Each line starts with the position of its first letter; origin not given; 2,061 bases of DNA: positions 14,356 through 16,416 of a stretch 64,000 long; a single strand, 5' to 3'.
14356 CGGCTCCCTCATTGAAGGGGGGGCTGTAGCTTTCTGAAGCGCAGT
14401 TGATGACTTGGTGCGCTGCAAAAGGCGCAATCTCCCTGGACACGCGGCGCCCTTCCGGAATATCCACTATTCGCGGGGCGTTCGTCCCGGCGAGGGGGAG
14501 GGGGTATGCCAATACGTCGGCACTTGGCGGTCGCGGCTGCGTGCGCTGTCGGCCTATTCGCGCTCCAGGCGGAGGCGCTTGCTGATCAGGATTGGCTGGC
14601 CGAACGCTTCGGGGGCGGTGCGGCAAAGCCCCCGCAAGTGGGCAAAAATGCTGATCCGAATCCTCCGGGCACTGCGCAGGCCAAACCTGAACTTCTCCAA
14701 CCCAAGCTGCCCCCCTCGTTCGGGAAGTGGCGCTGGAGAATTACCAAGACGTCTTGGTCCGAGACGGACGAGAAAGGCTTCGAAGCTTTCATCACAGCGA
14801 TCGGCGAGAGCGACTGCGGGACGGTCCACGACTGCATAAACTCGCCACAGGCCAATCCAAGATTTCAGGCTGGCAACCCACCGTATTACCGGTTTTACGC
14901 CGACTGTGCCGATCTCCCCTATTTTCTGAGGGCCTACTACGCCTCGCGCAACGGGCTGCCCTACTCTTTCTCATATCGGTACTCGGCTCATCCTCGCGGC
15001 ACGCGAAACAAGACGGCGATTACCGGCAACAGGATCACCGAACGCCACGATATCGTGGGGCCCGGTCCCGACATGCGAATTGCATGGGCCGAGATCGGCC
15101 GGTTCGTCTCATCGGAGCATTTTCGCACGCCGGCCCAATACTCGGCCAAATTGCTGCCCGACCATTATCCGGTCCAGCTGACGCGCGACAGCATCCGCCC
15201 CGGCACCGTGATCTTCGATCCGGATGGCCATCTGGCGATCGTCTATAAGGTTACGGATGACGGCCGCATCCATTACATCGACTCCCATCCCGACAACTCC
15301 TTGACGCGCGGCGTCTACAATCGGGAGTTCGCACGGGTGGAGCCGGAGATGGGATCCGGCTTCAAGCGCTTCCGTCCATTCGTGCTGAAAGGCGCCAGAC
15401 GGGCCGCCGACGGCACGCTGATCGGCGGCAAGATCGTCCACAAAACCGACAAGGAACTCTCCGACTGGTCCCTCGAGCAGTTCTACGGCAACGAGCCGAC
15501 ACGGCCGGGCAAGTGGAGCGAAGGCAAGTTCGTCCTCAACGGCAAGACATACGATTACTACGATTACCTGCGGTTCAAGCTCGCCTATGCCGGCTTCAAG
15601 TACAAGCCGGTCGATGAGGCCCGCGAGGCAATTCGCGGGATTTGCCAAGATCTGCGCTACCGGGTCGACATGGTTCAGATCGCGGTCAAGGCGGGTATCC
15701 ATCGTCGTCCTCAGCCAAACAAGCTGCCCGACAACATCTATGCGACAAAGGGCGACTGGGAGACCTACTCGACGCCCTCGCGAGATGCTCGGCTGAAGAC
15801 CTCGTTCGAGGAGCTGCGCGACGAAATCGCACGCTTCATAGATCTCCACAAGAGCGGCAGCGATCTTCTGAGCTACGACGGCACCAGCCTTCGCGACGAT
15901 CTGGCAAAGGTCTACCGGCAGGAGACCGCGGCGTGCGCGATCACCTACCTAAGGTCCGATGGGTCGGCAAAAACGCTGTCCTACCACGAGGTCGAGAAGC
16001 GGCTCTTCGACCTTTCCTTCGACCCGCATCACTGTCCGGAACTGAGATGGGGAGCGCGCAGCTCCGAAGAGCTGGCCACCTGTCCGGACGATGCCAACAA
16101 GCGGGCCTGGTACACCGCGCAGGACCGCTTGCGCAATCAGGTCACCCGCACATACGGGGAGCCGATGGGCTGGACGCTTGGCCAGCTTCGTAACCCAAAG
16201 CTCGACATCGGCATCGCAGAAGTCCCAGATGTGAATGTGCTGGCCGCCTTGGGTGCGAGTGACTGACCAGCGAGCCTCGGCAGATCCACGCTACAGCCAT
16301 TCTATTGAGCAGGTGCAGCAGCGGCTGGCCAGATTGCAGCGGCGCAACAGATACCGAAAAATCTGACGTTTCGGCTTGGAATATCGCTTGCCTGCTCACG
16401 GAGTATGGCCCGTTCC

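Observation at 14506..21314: Pls-type membrane NRPS with its own PPTase: candidate cationic homopoly(amino acid) synthetase locus in a Gram-negative, high-GC host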

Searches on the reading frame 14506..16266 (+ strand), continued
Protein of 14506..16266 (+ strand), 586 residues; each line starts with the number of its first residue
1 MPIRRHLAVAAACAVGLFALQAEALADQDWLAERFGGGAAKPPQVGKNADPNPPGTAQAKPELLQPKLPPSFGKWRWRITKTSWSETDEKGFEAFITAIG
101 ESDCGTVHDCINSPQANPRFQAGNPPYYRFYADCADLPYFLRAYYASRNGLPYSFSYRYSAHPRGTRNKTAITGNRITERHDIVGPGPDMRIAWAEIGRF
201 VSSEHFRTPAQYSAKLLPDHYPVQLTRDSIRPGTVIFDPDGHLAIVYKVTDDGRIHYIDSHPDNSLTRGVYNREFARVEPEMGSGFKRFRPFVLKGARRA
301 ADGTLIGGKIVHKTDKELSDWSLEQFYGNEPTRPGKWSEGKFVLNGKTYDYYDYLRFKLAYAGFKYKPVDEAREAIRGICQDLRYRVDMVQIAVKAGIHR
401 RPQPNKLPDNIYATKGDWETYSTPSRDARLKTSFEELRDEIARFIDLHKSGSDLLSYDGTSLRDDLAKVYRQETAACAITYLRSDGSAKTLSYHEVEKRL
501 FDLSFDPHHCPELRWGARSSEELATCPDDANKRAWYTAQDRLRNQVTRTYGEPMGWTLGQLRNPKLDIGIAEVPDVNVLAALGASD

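Call 68: find_encoding_contigs(protein=P0180, flank=7000, max_places=1)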
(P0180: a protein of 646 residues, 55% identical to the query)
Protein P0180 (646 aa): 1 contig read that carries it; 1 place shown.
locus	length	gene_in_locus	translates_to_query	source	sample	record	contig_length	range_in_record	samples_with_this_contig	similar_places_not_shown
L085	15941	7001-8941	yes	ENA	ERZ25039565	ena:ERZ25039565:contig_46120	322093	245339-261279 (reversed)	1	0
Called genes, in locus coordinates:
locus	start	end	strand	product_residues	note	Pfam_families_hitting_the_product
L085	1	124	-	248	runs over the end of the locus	-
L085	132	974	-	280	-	PF14805:THDPS_N_2, PF00132:Hexapep (weak), PF14602:Hexapep_2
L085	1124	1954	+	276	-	PF25182:NonGDSL, PF00657:Lipase_GDSL, PF13472:Lipase_GDSL_2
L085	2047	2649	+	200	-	-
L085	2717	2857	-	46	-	-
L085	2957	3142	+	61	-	PF00881:Nitroreductase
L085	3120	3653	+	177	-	PF00881:Nitroreductase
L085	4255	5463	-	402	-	PF00155:Aminotran_1_2, PF01041:DegT_DnrJ_EryC1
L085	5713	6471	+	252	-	PF02798:GST_N (weak), PF13409:GST_N_2, PF13417:GST_N_3, PF13410:GST_C_2 (weak)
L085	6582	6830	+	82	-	-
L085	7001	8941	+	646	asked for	-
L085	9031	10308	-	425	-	PF00144:Beta-lactamase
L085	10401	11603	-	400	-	PF02771:Acyl-CoA_dh_N (weak), PF00441:Acyl-CoA_dh_1, PF08028:Acyl-CoA_dh_2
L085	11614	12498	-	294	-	PF12146:Hydrolase_4, PF00561:Abhydrolase_1, PF12697:Abhydrolase_6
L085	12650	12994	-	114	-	PF08402:TOBE_2 (weak), PF03459:TOBE (weak)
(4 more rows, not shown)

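Call 69: find_encoding_contigs(protein=P0235, flank=7000, max_places=1)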
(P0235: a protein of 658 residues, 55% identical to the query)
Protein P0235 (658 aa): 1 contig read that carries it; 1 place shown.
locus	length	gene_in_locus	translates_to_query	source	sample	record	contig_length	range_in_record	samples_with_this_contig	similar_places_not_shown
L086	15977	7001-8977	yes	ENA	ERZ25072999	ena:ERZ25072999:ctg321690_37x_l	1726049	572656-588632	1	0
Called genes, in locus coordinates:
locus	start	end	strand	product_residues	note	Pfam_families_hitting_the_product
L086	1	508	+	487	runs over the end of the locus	PF01979:Amidohydro_1, PF07969:Amidohydro_3 (weak)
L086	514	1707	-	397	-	PF01546:Peptidase_M20, PF07687:M20_dimer (weak)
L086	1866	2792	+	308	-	PF00795:CN_hydrolase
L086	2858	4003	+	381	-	PF01546:Peptidase_M20, PF07687:M20_dimer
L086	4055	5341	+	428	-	PF07690:MFS_1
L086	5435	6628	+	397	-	PF02771:Acyl-CoA_dh_N, PF00441:Acyl-CoA_dh_1 (weak), PF08028:Acyl-CoA_dh_2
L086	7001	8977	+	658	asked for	-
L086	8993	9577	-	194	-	PF07087:DUF1353 (weak)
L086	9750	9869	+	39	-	-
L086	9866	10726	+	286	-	-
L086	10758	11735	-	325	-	PF00478:IMPDH (faint), PF03060:NMO, PF01070:FMN_dh (weak)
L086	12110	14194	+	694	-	PF00069:Pkinase, PF07714:PK_Tyr_Ser-Thr, PF03109:ABC1 (weak), PF03781:FGE-sulfatase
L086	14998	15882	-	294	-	PF05721:PhyH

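Call 82: search_protein_families(library=pfam, proteins=[P0245, P0259, P0264, P0302, P0314, P0328, P0343, P0380, P0385, P0383], max_evalue=0.01)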
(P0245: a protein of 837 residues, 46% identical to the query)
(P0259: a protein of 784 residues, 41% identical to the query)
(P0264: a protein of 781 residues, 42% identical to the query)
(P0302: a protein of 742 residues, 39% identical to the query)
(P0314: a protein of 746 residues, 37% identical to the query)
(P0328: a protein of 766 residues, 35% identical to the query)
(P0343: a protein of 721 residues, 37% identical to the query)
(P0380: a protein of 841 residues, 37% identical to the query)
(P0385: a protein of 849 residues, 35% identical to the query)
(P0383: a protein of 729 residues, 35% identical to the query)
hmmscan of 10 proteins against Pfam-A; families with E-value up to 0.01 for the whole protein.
P0245 (837 aa): 1 family
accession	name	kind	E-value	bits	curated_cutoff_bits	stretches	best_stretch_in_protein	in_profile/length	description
PF03781.23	FGE-sulfatase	-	1.3e-57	195.9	23.3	1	603-835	3-255/255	Sulfatase-modifying factor enzyme 1-like domain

P0259 (784 aa): 0 families

P0264 (781 aa): 2 families
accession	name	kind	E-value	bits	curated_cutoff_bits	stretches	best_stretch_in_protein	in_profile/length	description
PF01522.26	Polysacc_deac_1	-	1.6e-31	109.3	23.1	1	44-161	6-121/124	Polysaccharide deacetylase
PF10096.14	DUF2334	-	0.0022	18.1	26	0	56-131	14-94/203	Uncharacterized protein conserved in bacteria (DUF2334)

P0302 (742 aa): 0 families

P0314 (746 aa): 1 family
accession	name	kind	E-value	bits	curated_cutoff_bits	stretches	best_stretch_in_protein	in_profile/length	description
PF24828.1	DUF7713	-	0.0084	16.1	24.1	0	275-317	7-49/68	Domain of unknown function (DUF7713)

P0328 (766 aa): 0 families

P0343 (721 aa): 0 families

P0380 (841 aa): 0 families

P0385 (849 aa): 0 families

P0383 (729 aa): 0 families
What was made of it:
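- Relatives are fused to a polysaccharide deacetylase domain, which points to an envelope context (call 82). Family members are fused to polysaccharide deacetylase or FGE-sulfatase-like domains (call 82).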

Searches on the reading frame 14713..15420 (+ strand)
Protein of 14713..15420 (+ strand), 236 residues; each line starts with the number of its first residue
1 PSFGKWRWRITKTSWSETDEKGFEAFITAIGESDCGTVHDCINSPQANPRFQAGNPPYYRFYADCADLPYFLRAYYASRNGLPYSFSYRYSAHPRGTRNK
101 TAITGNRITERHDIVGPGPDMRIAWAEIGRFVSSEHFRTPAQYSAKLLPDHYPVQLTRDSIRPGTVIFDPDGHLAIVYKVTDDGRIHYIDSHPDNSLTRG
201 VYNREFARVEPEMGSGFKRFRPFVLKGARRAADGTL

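Call 65: predict_structure(alignment_id=A3)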
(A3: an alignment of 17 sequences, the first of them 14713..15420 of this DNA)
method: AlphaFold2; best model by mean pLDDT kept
length: 236 residues; sequences in the alignment: 17
mean_pLDDT: 69.6   pTM: 0.74
mean pLDDT of the five models: 69.6, 66.3, 66.4, 66.1, 55.0
residues with pLDDT >= 90: 41; 70-90: 86; 50-70: 66; < 50: 43
segments of 3 or more residues with pLDDT < 50: 134-142, 149-152, 192-218
pLDDT, mean of each block of 10 residues (from residue 1): 85 90 83 78 91 91 73 91 82 57 61 85 84 51 52 56 62 64 66 37 32 40 79 90
secondary structure, 60 per line:
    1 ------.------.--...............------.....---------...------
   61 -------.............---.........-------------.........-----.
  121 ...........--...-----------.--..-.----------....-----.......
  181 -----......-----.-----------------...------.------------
elements in order: H17-31 H38-42 H68-80 E84-92 E106-114 H121-131 E165-168 E174-180 E186-191 E215-217

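Call 70: fold_search(model_id=the predicted structure, library=pdb)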
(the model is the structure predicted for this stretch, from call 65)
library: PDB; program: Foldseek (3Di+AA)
matches with E <= 10: 248; with E <= 0.001: 0
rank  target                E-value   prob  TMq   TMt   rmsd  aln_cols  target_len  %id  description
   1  4cgk_B                5.7e-01  0.23  0.17  0.12   4.9        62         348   22  Crystal structure of the essential protein PcsB from Streptococcus pneumoniae (released 2014-05-21)
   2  4cgk_A                6.5e-01  0.21  0.17  0.12   4.9        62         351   22  Crystal structure of the essential protein PcsB from Streptococcus pneumoniae (released 2014-05-21)
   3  8fkp_SC               9.3e-01  0.08  0.12  0.14  15.1        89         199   18  Human nucleolar pre-60S ribosomal subunit (State A1) (released 2023-07-12)
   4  8uiy_LE               9.3e-01  0.06  0.12  0.11  23.1       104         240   18  In situ human P-Z state 80S ribosome (released 2025-04-09)
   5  3zua_MODEL_1_A        1.4e+00  0.25  0.14  0.23   2.2        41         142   27  A C39-like domain (released 2012-08-01)
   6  6c6s_D                1.4e+00  0.04  0.15  0.21  20.7       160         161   18  CryoEM structure of E.coli RNA polymerase elongation complex bound with RfaH (released 2018-07-25)
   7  8rap_Z                1.4e+00  0.02  0.12  0.07  17.9       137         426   12  Structure of Sen1-ADP.BeF3 bound RNA Polymerase II pre-termination complex (released 2024-10-30)
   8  6ncg_A                1.6e+00  0.11  0.11  0.08   3.1        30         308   20  Crystal Structure of Human Vaccinia-related kinase 2 (VRK-2) bound to pyridin-benzenesulfonamide inhibitor (released 2019-01-16)
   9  3lx7                  1.7e+00  0.10  0.15  0.22   7.0        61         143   16  Crystal structure of a Novel Tudor domain-containing protein SGF29 (released 2010-05-05)
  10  2coy_MODEL_1_A        1.9e+00  0.03  0.13  0.21  12.6       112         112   12  Solution structure of the CAP-Gly domain in human Dynactin 1 (released 2005-11-19)
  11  3l0w_A                1.9e+00  0.02  0.11  0.16  17.3       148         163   11  Structure of split monoubiquitinated PCNA with ubiquitin in position two (released 2010-03-23)
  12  6ncg_B                2.1e+00  0.08  0.10  0.09   3.2        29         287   21  Crystal Structure of Human Vaccinia-related kinase 2 (VRK-2) bound to pyridin-benzenesulfonamide inhibitor (released 2019-01-16)
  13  3vpb_E                2.2e+00  0.09  0.12  0.41   7.7        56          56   20  ArgX from Sulfolobus tokodaii complexed with LysW/Glu/ADP/Mg/Zn/Sulfate (released 2013-02-27)
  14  4m7a_H                2.2e+00  0.05  0.11  0.32   8.9        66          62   11  Crystal structure of Lsm2-8 complex bound to the 3' end sequence of U6 snRNA (released 2013-11-13)
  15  4m7d_H                2.2e+00  0.05  0.11  0.31   8.8        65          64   11  Crystal structure of Lsm2-8 complex bound to the RNA fragment CGUUU (released 2013-11-13)
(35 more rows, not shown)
